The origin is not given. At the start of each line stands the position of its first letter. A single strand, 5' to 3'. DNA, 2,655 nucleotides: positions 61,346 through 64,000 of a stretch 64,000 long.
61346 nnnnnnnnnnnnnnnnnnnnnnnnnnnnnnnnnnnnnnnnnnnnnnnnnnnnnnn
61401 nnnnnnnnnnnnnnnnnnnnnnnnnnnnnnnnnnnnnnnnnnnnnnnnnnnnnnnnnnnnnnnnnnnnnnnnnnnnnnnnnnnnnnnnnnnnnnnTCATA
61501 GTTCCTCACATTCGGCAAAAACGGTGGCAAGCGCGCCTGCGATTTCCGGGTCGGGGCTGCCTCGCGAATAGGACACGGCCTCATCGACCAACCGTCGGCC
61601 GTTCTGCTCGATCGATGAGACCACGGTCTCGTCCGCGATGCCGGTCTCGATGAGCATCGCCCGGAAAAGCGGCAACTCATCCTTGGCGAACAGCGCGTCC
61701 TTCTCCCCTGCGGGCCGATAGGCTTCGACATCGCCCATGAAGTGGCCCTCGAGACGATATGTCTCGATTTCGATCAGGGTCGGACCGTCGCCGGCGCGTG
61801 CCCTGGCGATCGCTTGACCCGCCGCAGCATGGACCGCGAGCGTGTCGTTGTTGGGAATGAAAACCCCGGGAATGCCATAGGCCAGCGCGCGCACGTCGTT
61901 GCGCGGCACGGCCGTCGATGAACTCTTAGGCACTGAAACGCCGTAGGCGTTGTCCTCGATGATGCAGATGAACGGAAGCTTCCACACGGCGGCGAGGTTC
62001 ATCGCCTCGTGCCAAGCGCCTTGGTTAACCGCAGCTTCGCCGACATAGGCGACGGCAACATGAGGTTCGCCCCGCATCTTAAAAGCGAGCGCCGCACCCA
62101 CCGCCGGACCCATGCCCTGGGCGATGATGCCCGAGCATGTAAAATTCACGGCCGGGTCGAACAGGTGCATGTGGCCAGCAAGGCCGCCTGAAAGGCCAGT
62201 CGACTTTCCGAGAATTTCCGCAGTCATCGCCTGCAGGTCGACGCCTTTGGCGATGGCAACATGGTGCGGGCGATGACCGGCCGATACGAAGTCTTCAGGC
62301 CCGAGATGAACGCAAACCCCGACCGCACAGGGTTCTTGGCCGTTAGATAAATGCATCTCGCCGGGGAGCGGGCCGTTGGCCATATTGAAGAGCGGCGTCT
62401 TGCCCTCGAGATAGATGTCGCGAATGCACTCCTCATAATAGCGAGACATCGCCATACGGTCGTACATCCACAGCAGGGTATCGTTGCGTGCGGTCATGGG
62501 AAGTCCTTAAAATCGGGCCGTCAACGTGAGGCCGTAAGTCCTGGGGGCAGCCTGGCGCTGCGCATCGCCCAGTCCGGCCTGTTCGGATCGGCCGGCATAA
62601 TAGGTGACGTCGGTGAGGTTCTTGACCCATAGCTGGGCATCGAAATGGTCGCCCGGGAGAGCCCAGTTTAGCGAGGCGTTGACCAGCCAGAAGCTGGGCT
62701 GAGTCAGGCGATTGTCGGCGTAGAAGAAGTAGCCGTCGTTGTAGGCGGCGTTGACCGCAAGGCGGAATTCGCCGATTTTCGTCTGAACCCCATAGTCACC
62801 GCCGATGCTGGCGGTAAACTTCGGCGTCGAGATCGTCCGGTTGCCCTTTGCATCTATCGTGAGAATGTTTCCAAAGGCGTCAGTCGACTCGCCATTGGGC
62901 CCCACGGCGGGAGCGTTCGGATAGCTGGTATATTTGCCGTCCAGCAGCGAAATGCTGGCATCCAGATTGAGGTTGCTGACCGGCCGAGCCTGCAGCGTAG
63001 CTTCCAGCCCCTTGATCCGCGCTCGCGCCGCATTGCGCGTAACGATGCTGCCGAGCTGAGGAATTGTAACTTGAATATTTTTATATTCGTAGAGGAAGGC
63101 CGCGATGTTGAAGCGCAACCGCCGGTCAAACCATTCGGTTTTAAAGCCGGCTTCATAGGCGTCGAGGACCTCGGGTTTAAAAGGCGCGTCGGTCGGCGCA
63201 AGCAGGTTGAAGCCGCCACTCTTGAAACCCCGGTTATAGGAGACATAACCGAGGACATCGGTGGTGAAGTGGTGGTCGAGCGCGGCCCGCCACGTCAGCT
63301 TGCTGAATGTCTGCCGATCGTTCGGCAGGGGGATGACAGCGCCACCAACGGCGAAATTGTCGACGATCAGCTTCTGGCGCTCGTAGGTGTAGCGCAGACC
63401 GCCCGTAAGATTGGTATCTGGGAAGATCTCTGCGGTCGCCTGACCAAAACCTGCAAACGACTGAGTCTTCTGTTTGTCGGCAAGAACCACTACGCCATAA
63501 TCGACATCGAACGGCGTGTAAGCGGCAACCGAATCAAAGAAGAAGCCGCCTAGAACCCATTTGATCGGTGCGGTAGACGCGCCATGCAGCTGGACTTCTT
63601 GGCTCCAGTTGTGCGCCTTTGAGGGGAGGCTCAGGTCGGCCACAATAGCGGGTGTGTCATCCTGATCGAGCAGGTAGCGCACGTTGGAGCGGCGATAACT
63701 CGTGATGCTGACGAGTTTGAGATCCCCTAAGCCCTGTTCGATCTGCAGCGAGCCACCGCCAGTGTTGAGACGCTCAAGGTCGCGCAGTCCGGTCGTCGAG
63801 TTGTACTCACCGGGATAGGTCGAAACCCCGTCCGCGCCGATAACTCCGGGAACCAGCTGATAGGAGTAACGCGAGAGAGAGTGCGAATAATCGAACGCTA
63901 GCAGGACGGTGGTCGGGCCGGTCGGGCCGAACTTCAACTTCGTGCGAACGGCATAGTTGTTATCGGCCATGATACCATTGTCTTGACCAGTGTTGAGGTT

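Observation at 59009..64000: Island cluster coupling a Dke1-like C-C-cleaving cupin to a split TPP/lipoate dehydrogenase and a TonB receptor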

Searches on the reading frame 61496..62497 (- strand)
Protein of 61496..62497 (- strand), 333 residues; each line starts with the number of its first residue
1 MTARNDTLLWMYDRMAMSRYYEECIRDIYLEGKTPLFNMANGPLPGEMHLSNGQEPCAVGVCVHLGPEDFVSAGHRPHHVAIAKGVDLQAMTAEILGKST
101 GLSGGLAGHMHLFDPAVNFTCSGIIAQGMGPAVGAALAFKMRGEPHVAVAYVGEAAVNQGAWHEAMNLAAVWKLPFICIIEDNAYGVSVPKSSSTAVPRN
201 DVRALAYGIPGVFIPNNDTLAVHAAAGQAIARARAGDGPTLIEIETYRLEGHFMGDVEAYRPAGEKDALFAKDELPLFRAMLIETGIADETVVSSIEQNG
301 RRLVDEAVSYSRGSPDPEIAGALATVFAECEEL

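Call 3: search_protein_families(library=pfam, proteins=[window:61496-62497:-])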
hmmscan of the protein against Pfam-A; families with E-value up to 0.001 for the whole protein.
window:61496-62497:- (333 aa): 4 families
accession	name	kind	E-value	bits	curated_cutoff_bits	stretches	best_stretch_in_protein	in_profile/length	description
PF00676.26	E1_dh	-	1.1e-63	215.4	22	1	47-318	25-298/300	Dehydrogenase E1 component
PF13292.11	DXP_synthase_N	-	1.5e-06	28.2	21.2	1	104-188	92-176/274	1-deoxy-D-xylulose-5-phosphate synthase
PF00456.26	Transketolase_N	-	0.00039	20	22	1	102-246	91-243/334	Transketolase, thiamine diphosphate binding domain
PF02775.26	TPP_enzyme_C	-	0.00092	19.5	21.9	0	116-244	18-151/151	Thiamine pyrophosphate enzyme, C-terminal TPP binding domain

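Call 4: search_protein_families(library=ncbifam, proteins=[window:61496-62497:-])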
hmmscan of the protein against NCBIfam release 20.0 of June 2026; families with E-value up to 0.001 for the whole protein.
window:61496-62497:- (333 aa): 6 families
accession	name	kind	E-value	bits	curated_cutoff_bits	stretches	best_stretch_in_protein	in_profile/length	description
TIGR03182.1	PDH_E1_alph_y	equivalog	1.1e-74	251.2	393.85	1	6-327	2-314/315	pyruvate dehydrogenase (acetyl-transferring) E1 component subunit alpha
TIGR03181.1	PDH_E1_alph_x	equivalog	4.4e-58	196.8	411.35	1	5-331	23-331/341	pyruvate dehydrogenase (acetyl-transferring) E1 component subunit alpha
NF004559.0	PRK05899.2-5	equivalog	1.2e-09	37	488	1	87-248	91-249/627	transketolase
TIGR00204.1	dxs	equivalog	2.6e-05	22.9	465.95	1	106-188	94-176/616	1-deoxy-D-xylulose-5-phosphate synthase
NF004556.0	PRK05899.2-2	equivalog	0.0003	19.2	575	1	104-188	107-191/639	transketolase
NF004558.0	PRK05899.2-4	equivalog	0.00098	17.6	788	0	122-248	111-241/651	transketolase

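Call 17: search_solved_structures(query=window:61496-62497:-, max_evalue=1e-10)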
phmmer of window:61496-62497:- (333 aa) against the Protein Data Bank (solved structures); distinct sequences matched with E-value up to 1e-10: 28.
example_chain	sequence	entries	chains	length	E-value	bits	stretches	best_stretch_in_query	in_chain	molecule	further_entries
3exf_A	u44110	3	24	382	1.7e-41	145.6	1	44-319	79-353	Pyruvate dehydrogenase E1 component subunit alpha, somatic form, mitochondrial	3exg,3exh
1ni4_A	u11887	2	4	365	2.2e-41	145.3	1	44-319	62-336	Pyruvate dehydrogenase E1 component: Alpha subunit | Pyruvate dehydrogenase E1 component subunit alpha, somatic form, mitochondrial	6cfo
3exe_A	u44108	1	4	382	2.5e-41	145.1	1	44-319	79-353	Pyruvate dehydrogenase E1 component subunit alpha, somatic form, mitochondrial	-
2ozl_A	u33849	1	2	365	3.1e-41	144.8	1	44-319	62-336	Pyruvate dehydrogenase E1 component alpha subunit, somatic form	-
6cer_A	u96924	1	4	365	4e-41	144.4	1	44-319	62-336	Pyruvate dehydrogenase E1 component subunit alpha, somatic form, mitochondrial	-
3exi_A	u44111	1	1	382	6.6e-41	143.7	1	44-319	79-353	Pyruvate dehydrogenase E1 component subunit alpha, somatic form, mitochondrial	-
1um9_A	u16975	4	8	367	6.3e-34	120.8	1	53-305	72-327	2-oxo acid dehydrogenase alpha subunit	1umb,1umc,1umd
1w85_A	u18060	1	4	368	3.2e-29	105.3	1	53-329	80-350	PYRUVATE DEHYDROGENASE E1 COMPONENT, ALPHA SUBUNIT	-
3duf_A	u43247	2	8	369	3.2e-29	105.3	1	53-329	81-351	Pyruvate dehydrogenase E1 component subunit alpha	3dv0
1w88_A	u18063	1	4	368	8.3e-29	103.9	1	53-329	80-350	PYRUVATE DEHYDROGENASE E1 COMPONENT, ALPHA SUBUNIT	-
3dva_A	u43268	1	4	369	8.5e-29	103.9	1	53-329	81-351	Pyruvate dehydrogenase E1 component subunit alpha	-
2j9f_A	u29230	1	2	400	7.7e-26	94.2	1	51-319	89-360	2-OXOISOVALERATE DEHYDROGENASE ALPHA SUBUNIT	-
1dtw_A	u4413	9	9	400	9.5e-25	90.6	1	51-319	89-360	BRANCHED-CHAIN ALPHA-KETO ACID DEHYDROGENASE ALPHA SUBUNIT | 2-OXOISOVALERATE DEHYDROGENASE ALPHA SUBUNIT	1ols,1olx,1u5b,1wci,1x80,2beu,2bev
2bff_A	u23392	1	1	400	1.1e-24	90.3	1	51-319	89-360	2-OXOISOVALERATE DEHYDROGENASE ALPHA SUBUNIT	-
1x7w_A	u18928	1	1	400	1.2e-24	90.3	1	51-319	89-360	2-oxoisovalerate dehydrogenase alpha subunit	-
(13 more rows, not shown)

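Call 42: find_homologous_proteins(query=window:61496-62497:-, max_evalue=1e-60)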
Query window:61496-62497:- (333 aa): 5086 proteins with E <= 1e-60 among 8000 candidates; the best 120 are listed.
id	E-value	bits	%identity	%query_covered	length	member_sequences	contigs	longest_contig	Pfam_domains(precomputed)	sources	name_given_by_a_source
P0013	1.8e-210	716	94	100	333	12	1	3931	PF13292.12,PF00676.26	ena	-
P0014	6.2e-198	675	89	99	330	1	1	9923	PF13292.12,PF00676.26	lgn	-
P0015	6.8e-198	675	88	100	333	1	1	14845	PF13292.12,PF00676.26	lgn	-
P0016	3.9e-189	646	85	100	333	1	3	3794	PF13292.12,PF00676.26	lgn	-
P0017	2.1e-182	624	83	100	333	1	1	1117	PF13292.12,PF00676.26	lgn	-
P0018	1.7e-180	617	81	100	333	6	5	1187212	PF13292.12,PF00676.26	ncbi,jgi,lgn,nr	ncbi:thiamine pyrophosphate-dependent dehydrogenase E1 component subunit alpha [Sphingobium fuligini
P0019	3.0e-174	597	79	98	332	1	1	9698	PF02775.27,PF13292.12,PF00676.26,PF00456.27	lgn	-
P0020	1.5e-155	535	72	99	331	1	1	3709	PF13292.12,PF00676.26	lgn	-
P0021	2.6e-152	525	70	99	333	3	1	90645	PF13292.12,PF00676.26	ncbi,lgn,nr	nr:thiamine pyrophosphate-dependent dehydrogenase E1 component subunit alpha [Sphingomonas sp. Y57]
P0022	2.1e-151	522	69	99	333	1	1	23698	PF13292.12,PF00676.26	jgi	-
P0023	8.2e-151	520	71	99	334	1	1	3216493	PF13292.12,PF00676.26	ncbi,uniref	ncbi:thiamine pyrophosphate-dependent dehydrogenase E1 component subunit alpha [Sphingomonas flavalb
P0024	6.8e-149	513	70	99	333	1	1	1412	PF13292.12,PF00676.26,PF00456.27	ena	-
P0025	8.1e-148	510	68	97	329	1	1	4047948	PF13292.12,PF00676.26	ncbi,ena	-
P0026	1.8e-147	509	70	97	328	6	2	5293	PF13292.12,PF00676.26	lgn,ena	-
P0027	6.2e-147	507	67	99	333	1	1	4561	PF13292.12,PF00676.26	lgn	-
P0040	9.4e-143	493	67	98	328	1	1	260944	PF13292.12,PF00676.26,PF00456.27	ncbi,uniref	ncbi:thiamine pyrophosphate-dependent dehydrogenase E1 component subunit alpha [Amaricoccus macauens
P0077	3.5e-140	485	65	98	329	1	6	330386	PF13292.12,PF00676.26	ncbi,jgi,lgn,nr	ncbi:thiamine pyrophosphate-dependent dehydrogenase E1 component subunit alpha [Pseudomonas aerugino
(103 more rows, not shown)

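Call 43: find_encoding_contigs(protein=P0077, flank=8000, max_places=1)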
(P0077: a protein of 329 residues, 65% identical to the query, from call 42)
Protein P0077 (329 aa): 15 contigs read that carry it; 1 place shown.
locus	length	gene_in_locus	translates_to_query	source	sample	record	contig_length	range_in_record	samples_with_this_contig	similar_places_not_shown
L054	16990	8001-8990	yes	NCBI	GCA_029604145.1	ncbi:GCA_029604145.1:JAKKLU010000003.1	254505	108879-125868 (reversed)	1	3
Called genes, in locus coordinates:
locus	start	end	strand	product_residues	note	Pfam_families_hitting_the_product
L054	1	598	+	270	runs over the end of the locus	PF01936:NYN, PF12872:OST-HTH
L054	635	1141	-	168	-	PF04002:RadC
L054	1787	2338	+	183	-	PF00903:Glyoxalase, PF13669:Glyoxalase_4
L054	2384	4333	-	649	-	PF13518:HTH_28 (faint), PF01590:GAF, PF00158:Sigma54_activat, PF14532:Sigma54_activ_2, PF07728:AAA_5 (weak), PF25601:AAA_lid_14, PF02954:HTH_8, PF13384:HTH_23 (faint)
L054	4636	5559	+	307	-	PF13557:Phenol_MetA_deg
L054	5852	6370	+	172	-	-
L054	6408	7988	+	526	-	PF00732:GMC_oxred_N, PF00890:FAD_binding_2 (faint), PF05199:GMC_oxred_C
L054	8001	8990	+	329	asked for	PF00676:E1_dh, PF13292:DXP_synthase_N (faint)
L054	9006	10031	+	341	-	PF02779:Transket_pyr, PF02780:Transketolase_C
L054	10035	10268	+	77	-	PF00364:Biotin_lipoyl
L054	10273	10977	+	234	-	PF00198:2-oxoacid_dh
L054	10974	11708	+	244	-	PF21948:LplA-B_cat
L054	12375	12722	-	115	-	PF18226:QslA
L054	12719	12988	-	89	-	-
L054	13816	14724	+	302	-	PF13182:DUF4007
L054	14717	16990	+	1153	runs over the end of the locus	-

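Call 44: find_encoding_contigs(protein=P0023, flank=10000, max_places=1)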
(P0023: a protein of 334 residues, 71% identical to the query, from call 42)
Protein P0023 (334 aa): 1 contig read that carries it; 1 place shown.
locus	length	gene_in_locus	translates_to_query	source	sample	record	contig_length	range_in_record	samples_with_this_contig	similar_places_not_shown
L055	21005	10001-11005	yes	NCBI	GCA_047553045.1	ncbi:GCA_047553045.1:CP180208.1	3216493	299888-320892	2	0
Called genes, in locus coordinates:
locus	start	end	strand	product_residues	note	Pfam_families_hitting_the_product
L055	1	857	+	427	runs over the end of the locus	PF00202:Aminotran_3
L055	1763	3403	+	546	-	PF00593:TonB_dep_Rec_b-barrel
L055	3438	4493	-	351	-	PF00196:GerE, PF08281:Sigma70_r4_2 (weak)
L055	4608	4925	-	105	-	PF00111:Fer2 (weak)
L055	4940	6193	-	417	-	PF02254:TrkA_N (faint), PF07992:Pyr_redox_2, PF13450:NAD_binding_8 (faint), PF00070:Pyr_redox, PF14759:Reductase_C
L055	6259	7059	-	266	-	PF00795:CN_hydrolase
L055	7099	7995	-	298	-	PF00491:Arginase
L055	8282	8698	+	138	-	PF07366:SnoaL, PF12680:SnoaL_2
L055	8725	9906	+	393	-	PF00355:Rieske, PF00848:Ring_hydroxyl_A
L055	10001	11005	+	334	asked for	PF00676:E1_dh, PF13292:DXP_synthase_N (weak)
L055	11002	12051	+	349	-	PF02779:Transket_pyr, PF02780:Transketolase_C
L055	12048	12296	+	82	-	PF00364:Biotin_lipoyl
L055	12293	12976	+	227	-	PF00198:2-oxoacid_dh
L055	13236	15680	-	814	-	PF00122:E1-E2_ATPase, PF00702:Hydrolase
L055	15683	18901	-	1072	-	PF00873:ACR_tran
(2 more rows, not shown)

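Call 45: find_encoding_contigs(protein=P0040, flank=10000, max_places=1)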
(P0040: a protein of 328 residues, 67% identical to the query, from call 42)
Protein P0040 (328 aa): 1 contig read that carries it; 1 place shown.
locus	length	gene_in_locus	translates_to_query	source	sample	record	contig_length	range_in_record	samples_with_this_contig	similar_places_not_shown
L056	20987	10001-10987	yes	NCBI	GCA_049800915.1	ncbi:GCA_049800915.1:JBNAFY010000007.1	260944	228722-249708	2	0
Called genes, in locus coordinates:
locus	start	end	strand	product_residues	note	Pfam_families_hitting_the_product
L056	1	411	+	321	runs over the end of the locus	PF05448:AXE1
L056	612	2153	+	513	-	PF00884:Sulfatase, PF01663:Phosphodiest (faint), PF16347:SGSH_C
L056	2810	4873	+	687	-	PF00005:ABC_tran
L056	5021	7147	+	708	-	PF00933:Glyco_hydro_3, PF01915:Glyco_hydro_3_C, PF14310:Fn3-like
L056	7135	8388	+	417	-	PF10091:Glycoamylase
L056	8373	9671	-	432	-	PF00723:Glyco_hydro_15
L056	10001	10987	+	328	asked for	PF00676:E1_dh, PF13292:DXP_synthase_N (weak), PF00456:Transketolase_N (weak)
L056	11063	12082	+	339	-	PF02779:Transket_pyr, PF02780:Transketolase_C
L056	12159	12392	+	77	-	PF00364:Biotin_lipoyl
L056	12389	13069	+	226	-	PF00198:2-oxoacid_dh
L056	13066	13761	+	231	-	PF21948:LplA-B_cat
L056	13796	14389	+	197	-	-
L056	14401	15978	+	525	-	PF00732:GMC_oxred_N, PF05199:GMC_oxred_C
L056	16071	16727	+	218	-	PF13669:Glyoxalase_4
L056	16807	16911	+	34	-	-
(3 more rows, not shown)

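Call 51: search_solved_structures(query=L054:6408-7988:+, max_evalue=1e-20)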
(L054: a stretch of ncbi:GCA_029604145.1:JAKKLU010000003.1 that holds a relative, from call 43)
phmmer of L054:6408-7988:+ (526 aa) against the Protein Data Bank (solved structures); distinct sequences matched with E-value up to 1e-20: 7.
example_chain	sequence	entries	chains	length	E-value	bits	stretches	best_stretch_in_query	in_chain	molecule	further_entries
7w2j_A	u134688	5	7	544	5.1e-54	187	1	85-518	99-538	Fructose dehydrogenase large subunit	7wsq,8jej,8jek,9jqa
8k6k_A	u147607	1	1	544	5.3e-54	186.9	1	85-518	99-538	Fructose dehydrogenase (N1146A) large subunit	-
8xcm_A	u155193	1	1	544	6.7e-54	186.6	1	85-518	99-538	Fructose dehydrogenase large subunit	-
8k6j_A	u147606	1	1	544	4.9e-53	183.7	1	85-518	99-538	Fructose dehydrogenase (H1147A) large subunit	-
8xcn_A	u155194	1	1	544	6.4e-53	183.3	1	85-518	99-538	Fructose dehydrogenase large subunit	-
6a2u_B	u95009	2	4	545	2.8e-50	174.6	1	11-311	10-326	Glucose dehydrogenase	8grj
8hdd_A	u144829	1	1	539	2.9e-50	174.6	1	11-311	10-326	Glucose dehydrogenase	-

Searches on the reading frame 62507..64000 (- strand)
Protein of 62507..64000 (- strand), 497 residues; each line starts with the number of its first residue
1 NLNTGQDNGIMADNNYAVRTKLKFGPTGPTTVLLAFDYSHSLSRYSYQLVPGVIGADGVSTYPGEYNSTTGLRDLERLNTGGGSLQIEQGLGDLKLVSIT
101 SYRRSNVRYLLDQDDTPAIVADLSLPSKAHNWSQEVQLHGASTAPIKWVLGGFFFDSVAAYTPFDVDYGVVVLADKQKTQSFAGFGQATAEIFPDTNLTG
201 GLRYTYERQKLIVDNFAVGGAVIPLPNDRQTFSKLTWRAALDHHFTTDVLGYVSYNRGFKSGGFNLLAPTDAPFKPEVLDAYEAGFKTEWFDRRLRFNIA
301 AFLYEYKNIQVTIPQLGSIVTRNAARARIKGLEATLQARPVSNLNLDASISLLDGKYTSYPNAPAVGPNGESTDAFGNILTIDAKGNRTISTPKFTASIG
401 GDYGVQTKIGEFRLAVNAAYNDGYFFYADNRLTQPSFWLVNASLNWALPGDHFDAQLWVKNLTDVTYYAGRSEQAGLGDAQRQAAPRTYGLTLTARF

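Call 3: search_protein_families(library=pfam, proteins=[window:62507-64000:-])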
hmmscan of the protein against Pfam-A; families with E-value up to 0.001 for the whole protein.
window:62507-64000:- (497 aa): 2 families
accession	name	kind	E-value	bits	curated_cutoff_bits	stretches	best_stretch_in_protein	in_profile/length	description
PF00593.30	TonB_dep_Rec_b-barrel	-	1.6e-44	154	27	1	35-462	18-436/436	TonB dependent receptor-like, beta-barrel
PF14905.12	OMP_b-brl_3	-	0.0001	22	27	1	275-475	214-386/408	Outer membrane protein beta-barrel family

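Call 4: search_protein_families(library=ncbifam, proteins=[window:62507-64000:-])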
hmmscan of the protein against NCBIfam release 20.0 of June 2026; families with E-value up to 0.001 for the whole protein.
window:62507-64000:- (497 aa): 8 families
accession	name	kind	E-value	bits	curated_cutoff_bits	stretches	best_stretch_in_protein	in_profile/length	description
TIGR01783.1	TonB-siderophor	subfamily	3.7e-33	115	223.5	2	159-362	338-535/649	TonB-dependent siderophore receptor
TIGR01785.1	TonB-hemin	subfamily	5.3e-11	41.7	316.85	1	176-495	360-675/677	TonB-dependent heme/hemoglobin receptor family protein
TIGR01786.1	TonB-hemlactrns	subfamily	6.8e-09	34.6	323.75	1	178-497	389-719/719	TonB-dependent hemoglobin/transferrin/lactoferrin family receptor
NF007465.0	PRK10044.1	equivalog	1e-07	30.6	803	1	228-359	481-609/726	ferrichrome porin FhuA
NF053590.1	TonB_dep_TOL0244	equivalog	3.9e-06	25.8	645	1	272-362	410-501/604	TOL_0244 family TonB-dependent receptor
TIGR04056.1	OMP_RagA_SusC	subfamily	4.4e-05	22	368.25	1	262-365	641-752/981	SusC/RagA family TonB-linked outer membrane protein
NF049960.1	siderphRecptFauA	equivalog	0.00031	19.3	900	0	251-351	501-605/727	TonB-dependent alcaligin siderophore receptor FauA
NF007926.1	PRK10641.1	equivalog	0.00039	19.1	836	1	213-337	370-492/617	TonB-dependent vitamin B12 receptor BtuB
